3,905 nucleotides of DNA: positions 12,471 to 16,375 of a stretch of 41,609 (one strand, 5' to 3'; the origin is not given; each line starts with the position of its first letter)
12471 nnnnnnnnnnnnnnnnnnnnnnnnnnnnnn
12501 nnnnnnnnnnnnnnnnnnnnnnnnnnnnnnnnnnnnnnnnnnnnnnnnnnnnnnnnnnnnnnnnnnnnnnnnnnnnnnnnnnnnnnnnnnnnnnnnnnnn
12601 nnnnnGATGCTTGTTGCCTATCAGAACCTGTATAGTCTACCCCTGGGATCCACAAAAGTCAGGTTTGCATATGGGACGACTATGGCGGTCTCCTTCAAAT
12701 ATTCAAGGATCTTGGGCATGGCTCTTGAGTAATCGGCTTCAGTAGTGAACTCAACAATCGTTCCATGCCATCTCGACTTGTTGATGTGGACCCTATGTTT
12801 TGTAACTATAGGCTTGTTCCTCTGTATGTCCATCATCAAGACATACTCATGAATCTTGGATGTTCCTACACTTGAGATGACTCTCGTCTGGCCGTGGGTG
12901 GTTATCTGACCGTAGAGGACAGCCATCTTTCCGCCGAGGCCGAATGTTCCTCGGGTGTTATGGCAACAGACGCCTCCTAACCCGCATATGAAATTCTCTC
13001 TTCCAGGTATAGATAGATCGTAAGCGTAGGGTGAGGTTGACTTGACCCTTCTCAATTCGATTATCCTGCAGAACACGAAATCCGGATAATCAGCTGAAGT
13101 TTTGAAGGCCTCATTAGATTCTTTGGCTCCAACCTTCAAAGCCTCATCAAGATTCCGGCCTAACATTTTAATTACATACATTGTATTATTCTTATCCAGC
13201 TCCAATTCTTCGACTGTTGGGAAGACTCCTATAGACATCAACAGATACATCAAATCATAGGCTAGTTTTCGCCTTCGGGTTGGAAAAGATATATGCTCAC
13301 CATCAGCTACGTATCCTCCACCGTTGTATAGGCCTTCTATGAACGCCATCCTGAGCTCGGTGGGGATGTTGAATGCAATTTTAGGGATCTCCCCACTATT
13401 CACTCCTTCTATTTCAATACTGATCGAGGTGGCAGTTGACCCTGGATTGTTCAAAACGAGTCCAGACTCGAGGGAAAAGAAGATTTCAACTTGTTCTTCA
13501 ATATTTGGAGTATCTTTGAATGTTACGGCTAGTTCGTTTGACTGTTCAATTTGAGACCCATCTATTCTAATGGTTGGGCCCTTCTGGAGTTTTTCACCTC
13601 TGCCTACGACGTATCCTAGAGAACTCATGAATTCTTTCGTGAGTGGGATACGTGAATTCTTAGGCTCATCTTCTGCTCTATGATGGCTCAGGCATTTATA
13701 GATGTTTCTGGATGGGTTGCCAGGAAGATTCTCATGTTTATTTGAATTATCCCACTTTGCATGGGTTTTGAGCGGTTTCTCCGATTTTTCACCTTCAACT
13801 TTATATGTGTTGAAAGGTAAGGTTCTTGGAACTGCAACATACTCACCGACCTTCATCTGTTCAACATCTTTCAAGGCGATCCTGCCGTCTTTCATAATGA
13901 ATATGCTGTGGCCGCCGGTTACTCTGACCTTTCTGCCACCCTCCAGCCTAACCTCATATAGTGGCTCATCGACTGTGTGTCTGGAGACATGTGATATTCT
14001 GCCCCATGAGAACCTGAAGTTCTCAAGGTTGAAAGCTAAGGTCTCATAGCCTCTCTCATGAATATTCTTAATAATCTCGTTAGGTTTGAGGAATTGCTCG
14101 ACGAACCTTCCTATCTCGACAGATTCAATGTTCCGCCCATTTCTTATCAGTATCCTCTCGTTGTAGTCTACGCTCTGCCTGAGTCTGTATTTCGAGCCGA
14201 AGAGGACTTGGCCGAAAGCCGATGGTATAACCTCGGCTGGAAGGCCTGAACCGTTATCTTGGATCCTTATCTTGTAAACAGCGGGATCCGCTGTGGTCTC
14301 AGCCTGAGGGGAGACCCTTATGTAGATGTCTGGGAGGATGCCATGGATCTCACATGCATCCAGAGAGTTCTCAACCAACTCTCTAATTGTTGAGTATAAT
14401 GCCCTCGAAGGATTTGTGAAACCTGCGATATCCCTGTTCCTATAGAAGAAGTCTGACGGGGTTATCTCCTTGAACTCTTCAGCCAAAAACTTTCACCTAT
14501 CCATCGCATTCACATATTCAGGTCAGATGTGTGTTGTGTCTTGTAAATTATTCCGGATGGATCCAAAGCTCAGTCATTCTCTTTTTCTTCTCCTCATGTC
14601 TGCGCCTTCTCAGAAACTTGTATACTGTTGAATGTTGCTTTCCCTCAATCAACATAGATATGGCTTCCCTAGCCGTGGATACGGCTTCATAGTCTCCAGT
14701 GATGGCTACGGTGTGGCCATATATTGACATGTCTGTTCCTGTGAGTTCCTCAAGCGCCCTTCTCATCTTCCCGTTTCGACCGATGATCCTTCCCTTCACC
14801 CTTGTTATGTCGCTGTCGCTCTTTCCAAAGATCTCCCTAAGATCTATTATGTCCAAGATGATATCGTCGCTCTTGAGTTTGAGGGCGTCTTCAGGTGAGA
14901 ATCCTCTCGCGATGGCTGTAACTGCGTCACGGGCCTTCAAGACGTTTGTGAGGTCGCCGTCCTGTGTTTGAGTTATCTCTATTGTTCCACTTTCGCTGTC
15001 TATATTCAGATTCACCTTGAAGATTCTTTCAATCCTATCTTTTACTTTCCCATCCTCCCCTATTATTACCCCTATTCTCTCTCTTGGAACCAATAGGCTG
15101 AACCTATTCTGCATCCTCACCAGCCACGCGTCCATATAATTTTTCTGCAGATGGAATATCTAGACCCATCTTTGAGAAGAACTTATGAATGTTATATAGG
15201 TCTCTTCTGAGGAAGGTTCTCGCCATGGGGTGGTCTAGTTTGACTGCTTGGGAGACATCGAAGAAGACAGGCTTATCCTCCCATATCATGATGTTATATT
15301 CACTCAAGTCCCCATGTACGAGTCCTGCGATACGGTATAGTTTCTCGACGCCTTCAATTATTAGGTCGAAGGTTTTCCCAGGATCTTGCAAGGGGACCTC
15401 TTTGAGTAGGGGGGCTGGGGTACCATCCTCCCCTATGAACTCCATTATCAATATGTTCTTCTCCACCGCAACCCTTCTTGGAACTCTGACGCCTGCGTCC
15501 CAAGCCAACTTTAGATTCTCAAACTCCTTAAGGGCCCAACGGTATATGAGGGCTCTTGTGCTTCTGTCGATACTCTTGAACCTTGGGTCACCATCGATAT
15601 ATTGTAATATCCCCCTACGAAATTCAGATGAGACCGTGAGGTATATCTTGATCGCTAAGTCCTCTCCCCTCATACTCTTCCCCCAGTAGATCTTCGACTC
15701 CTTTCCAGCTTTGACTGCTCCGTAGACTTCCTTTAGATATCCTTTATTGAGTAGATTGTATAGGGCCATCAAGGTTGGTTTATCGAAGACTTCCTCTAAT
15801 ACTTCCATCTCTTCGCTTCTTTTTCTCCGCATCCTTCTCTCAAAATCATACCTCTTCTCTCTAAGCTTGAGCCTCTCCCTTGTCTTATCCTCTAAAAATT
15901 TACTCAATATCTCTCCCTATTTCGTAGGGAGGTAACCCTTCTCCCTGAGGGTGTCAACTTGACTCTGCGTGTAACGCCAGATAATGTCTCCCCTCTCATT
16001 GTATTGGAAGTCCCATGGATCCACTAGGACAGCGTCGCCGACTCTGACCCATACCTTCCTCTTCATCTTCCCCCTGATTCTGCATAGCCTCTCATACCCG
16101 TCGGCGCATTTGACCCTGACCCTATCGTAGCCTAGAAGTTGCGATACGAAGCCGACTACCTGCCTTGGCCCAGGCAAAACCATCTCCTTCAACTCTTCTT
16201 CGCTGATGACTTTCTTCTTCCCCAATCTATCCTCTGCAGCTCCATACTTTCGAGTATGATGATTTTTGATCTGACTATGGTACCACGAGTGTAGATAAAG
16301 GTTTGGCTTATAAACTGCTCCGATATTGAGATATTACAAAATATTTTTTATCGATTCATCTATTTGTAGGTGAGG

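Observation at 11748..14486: top6B is split into two in-frame ORFs by a tandem TGA-TAG at about the GHKL / H2TH-transducer boundary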

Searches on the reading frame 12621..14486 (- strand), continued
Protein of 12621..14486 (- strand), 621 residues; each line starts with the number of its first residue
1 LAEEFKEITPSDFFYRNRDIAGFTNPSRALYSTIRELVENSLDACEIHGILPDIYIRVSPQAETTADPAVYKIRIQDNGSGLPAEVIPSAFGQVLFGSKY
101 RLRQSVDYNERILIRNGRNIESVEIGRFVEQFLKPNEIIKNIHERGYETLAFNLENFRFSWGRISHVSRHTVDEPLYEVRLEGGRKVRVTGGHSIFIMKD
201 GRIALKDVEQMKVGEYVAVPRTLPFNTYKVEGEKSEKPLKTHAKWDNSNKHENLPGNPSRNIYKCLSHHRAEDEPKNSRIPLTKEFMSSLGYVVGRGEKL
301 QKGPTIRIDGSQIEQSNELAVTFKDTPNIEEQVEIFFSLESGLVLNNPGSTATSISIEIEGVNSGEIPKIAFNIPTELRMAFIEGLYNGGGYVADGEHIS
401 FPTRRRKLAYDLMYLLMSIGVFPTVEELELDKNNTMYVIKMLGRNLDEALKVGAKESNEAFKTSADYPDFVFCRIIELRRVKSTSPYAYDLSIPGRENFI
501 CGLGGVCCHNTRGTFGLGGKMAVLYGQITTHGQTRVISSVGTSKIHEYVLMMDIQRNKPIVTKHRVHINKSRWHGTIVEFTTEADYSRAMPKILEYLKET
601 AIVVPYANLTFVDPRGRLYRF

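Call 50: find_encoding_contigs(protein=P0254, flank=10000, max_places=4)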
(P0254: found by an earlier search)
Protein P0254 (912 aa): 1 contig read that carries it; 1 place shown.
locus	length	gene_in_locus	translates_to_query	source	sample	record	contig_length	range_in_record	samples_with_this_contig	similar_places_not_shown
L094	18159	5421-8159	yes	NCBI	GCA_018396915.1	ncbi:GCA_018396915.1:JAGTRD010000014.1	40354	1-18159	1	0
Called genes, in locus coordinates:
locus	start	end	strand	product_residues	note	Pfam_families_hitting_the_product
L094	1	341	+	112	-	PF01938:TRAM (weak)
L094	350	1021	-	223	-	PF13263:PHP_C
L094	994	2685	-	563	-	PF00133:tRNA-synt_1 (faint), PF09334:tRNA-synt_1g, PF08264:Anticodon_1, PF19303:Anticodon_3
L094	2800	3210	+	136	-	PF01873:eIF-5_eIF-2B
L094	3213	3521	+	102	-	PF04242:DUF424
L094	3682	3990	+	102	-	PF01176:eIF-1a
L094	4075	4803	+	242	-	PF01163:RIO1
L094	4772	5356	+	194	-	PF00013:KH_1 (weak), PF21800:KH_KRR1_2nd, PF22891:KH_PNO1_2nd, PF00013:KH_1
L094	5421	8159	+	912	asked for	PF02518:HATPase_c (weak), PF14890:Intein_splicing, PF14528:LAGLIDADG_3 (weak), PF09239:Topo-VIb_trans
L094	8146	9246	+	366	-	PF04406:TP6A_N, PF21180:TOP6A-Spo11_Toprim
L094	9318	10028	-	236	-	PF04199:Cyclase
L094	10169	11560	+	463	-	PF02629:CoA_binding, PF13380:CoA_binding_2, PF13607:Succ_CoA_lig, PF19045:Ligase_CoA_2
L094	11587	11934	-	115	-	PF01198:Ribosomal_L31e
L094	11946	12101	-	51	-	PF00832:Ribosomal_L39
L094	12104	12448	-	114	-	PF01984:dsDNA_bind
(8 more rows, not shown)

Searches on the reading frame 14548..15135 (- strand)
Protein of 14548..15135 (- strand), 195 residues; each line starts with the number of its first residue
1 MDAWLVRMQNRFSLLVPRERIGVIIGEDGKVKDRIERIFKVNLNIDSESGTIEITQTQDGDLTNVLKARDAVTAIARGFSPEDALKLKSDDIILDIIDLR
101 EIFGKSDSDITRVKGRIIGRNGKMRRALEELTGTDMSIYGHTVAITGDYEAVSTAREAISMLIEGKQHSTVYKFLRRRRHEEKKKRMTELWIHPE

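Call 57: find_encoding_contigs(protein=window:14548-15135:-, flank=10000, max_places=6)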
Protein window:14548-15135:- (195 aa): 1 contig read that carries it; 1 place shown.
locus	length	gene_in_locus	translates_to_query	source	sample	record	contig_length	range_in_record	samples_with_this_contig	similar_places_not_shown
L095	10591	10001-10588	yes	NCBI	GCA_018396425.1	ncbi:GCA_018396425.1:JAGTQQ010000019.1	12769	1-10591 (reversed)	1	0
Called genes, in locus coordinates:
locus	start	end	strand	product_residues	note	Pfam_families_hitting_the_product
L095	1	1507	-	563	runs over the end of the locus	PF04597:Ribophorin_I (weak)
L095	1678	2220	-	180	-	-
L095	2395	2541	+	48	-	-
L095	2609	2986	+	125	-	PF04126:Cyclophil_like, PF18050:Cyclophil_like2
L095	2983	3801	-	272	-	PF25087:GMPPB_C (weak), PF14602:Hexapep_2 (faint), PF00132:Hexapep, PF25084:LbH_EIF2B (weak), PF00132:Hexapep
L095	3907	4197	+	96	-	PF02597:ThiS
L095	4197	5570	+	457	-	PF00919:UPF0004, PF04055:Radical_SAM, PF01938:TRAM (faint)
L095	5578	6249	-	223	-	PF13263:PHP_C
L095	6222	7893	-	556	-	PF00133:tRNA-synt_1 (weak), PF09334:tRNA-synt_1g, PF08264:Anticodon_1, PF19303:Anticodon_3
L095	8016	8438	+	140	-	PF01873:eIF-5_eIF-2B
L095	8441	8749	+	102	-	PF04242:DUF424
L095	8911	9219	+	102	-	PF01176:eIF-1a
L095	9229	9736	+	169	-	PF01163:RIO1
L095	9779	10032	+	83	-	PF01163:RIO1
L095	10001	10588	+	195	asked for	PF00013:KH_1 (weak), PF21800:KH_KRR1_2nd, PF22891:KH_PNO1_2nd, PF00013:KH_1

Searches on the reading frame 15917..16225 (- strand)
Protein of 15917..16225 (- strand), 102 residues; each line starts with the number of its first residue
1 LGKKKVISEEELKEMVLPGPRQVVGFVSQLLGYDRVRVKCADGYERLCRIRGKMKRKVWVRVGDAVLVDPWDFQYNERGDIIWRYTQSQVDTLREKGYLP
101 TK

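Call 47: find_encoding_contigs(protein=window:15917-16225:-, flank=6000, max_places=6)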
Protein window:15917-16225:- (102 aa): 17 contigs read that carry it; 6 places shown.
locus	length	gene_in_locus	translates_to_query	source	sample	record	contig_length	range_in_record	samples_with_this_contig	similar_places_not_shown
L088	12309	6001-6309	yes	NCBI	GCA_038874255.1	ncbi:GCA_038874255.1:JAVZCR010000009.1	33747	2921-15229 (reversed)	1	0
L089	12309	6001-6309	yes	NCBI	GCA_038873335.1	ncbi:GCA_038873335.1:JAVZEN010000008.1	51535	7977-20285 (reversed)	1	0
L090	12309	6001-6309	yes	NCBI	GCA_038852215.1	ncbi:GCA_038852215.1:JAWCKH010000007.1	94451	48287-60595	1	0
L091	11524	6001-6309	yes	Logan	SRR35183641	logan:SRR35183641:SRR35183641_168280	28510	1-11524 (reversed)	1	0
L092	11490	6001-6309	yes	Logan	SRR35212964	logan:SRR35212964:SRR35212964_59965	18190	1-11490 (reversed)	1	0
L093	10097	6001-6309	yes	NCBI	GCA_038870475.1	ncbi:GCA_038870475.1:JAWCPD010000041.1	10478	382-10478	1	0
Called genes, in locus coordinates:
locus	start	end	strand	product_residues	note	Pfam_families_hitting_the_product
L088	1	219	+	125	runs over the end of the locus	PF04126:Cyclophil_like, PF18050:Cyclophil_like2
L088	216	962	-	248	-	PF25087:GMPPB_C (faint), PF25247:LbH_GLGC (faint), PF14602:Hexapep_2 (faint), PF00132:Hexapep (weak), PF25084:LbH_EIF2B (weak), PF00132:Hexapep (weak), PF25084:LbH_EIF2B (weak), PF00132:Hexapep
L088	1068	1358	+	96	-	PF02597:ThiS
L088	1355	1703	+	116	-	PF00919:UPF0004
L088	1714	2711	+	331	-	PF04055:Radical_SAM, PF01938:TRAM (faint)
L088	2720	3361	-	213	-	PF13263:PHP_C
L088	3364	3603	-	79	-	-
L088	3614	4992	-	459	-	PF00133:tRNA-synt_1 (weak), PF09334:tRNA-synt_1g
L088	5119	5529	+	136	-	PF01873:eIF-5_eIF-2B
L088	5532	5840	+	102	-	PF04242:DUF424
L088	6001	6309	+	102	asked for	PF01176:eIF-1a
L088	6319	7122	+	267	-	PF01163:RIO1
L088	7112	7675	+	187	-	PF00013:KH_1 (weak), PF21800:KH_KRR1_2nd, PF22891:KH_PNO1_2nd, PF00013:KH_1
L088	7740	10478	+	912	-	PF02518:HATPase_c (weak), PF14890:Intein_splicing, PF14528:LAGLIDADG_3 (weak), PF09239:Topo-VIb_trans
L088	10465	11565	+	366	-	PF04406:TP6A_N, PF21180:TOP6A-Spo11_Toprim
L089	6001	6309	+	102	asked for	PF01176:eIF-1a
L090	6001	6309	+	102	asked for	PF01176:eIF-1a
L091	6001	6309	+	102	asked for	PF01176:eIF-1a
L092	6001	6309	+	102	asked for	PF01176:eIF-1a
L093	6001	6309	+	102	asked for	PF01176:eIF-1a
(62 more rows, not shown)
